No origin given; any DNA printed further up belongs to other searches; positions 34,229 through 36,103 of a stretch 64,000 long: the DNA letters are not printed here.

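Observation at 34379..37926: Eukaryote/archaea-type wobble-uridine pathway: Elp3 divergent from a Trm9/ALKBH8-like methyltransferase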

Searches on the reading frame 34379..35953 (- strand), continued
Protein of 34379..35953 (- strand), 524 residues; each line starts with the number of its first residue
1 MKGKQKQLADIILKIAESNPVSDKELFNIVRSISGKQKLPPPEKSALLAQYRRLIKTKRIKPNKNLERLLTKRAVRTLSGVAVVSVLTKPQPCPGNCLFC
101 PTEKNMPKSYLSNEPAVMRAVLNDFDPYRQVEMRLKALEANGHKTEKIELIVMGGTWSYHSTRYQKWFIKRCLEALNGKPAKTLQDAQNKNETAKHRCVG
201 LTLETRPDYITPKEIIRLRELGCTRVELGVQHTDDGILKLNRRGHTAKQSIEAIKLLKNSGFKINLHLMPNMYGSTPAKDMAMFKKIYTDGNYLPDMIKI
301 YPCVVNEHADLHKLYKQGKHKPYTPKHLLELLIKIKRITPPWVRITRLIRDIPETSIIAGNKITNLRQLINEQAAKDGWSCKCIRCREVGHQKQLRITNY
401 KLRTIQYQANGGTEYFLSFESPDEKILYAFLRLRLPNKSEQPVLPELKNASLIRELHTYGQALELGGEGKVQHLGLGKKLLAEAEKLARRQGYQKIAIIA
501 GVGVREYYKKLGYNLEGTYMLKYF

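Call 66: search_solved_structures(query=window:34379-35953:-, max_evalue=1e-120, show_alignments=4)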
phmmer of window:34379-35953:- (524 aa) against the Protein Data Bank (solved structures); distinct sequences matched with E-value up to 1e-120: 4.
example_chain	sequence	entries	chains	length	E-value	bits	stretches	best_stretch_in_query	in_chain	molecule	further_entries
6iaz_A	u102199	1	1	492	1.6e-138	465.8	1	53-522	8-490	Histone acetyltransferase, ELP3 family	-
6ia8_A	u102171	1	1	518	3.2e-138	464.7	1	61-522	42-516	Histone acetyltransferase, ELP3 family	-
6iad_A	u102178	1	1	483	3.8e-138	464.5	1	64-522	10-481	Histone acetyltransferase, ELP3 family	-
5l7j_A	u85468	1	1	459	5.9e-126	424.3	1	72-523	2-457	ELP3 family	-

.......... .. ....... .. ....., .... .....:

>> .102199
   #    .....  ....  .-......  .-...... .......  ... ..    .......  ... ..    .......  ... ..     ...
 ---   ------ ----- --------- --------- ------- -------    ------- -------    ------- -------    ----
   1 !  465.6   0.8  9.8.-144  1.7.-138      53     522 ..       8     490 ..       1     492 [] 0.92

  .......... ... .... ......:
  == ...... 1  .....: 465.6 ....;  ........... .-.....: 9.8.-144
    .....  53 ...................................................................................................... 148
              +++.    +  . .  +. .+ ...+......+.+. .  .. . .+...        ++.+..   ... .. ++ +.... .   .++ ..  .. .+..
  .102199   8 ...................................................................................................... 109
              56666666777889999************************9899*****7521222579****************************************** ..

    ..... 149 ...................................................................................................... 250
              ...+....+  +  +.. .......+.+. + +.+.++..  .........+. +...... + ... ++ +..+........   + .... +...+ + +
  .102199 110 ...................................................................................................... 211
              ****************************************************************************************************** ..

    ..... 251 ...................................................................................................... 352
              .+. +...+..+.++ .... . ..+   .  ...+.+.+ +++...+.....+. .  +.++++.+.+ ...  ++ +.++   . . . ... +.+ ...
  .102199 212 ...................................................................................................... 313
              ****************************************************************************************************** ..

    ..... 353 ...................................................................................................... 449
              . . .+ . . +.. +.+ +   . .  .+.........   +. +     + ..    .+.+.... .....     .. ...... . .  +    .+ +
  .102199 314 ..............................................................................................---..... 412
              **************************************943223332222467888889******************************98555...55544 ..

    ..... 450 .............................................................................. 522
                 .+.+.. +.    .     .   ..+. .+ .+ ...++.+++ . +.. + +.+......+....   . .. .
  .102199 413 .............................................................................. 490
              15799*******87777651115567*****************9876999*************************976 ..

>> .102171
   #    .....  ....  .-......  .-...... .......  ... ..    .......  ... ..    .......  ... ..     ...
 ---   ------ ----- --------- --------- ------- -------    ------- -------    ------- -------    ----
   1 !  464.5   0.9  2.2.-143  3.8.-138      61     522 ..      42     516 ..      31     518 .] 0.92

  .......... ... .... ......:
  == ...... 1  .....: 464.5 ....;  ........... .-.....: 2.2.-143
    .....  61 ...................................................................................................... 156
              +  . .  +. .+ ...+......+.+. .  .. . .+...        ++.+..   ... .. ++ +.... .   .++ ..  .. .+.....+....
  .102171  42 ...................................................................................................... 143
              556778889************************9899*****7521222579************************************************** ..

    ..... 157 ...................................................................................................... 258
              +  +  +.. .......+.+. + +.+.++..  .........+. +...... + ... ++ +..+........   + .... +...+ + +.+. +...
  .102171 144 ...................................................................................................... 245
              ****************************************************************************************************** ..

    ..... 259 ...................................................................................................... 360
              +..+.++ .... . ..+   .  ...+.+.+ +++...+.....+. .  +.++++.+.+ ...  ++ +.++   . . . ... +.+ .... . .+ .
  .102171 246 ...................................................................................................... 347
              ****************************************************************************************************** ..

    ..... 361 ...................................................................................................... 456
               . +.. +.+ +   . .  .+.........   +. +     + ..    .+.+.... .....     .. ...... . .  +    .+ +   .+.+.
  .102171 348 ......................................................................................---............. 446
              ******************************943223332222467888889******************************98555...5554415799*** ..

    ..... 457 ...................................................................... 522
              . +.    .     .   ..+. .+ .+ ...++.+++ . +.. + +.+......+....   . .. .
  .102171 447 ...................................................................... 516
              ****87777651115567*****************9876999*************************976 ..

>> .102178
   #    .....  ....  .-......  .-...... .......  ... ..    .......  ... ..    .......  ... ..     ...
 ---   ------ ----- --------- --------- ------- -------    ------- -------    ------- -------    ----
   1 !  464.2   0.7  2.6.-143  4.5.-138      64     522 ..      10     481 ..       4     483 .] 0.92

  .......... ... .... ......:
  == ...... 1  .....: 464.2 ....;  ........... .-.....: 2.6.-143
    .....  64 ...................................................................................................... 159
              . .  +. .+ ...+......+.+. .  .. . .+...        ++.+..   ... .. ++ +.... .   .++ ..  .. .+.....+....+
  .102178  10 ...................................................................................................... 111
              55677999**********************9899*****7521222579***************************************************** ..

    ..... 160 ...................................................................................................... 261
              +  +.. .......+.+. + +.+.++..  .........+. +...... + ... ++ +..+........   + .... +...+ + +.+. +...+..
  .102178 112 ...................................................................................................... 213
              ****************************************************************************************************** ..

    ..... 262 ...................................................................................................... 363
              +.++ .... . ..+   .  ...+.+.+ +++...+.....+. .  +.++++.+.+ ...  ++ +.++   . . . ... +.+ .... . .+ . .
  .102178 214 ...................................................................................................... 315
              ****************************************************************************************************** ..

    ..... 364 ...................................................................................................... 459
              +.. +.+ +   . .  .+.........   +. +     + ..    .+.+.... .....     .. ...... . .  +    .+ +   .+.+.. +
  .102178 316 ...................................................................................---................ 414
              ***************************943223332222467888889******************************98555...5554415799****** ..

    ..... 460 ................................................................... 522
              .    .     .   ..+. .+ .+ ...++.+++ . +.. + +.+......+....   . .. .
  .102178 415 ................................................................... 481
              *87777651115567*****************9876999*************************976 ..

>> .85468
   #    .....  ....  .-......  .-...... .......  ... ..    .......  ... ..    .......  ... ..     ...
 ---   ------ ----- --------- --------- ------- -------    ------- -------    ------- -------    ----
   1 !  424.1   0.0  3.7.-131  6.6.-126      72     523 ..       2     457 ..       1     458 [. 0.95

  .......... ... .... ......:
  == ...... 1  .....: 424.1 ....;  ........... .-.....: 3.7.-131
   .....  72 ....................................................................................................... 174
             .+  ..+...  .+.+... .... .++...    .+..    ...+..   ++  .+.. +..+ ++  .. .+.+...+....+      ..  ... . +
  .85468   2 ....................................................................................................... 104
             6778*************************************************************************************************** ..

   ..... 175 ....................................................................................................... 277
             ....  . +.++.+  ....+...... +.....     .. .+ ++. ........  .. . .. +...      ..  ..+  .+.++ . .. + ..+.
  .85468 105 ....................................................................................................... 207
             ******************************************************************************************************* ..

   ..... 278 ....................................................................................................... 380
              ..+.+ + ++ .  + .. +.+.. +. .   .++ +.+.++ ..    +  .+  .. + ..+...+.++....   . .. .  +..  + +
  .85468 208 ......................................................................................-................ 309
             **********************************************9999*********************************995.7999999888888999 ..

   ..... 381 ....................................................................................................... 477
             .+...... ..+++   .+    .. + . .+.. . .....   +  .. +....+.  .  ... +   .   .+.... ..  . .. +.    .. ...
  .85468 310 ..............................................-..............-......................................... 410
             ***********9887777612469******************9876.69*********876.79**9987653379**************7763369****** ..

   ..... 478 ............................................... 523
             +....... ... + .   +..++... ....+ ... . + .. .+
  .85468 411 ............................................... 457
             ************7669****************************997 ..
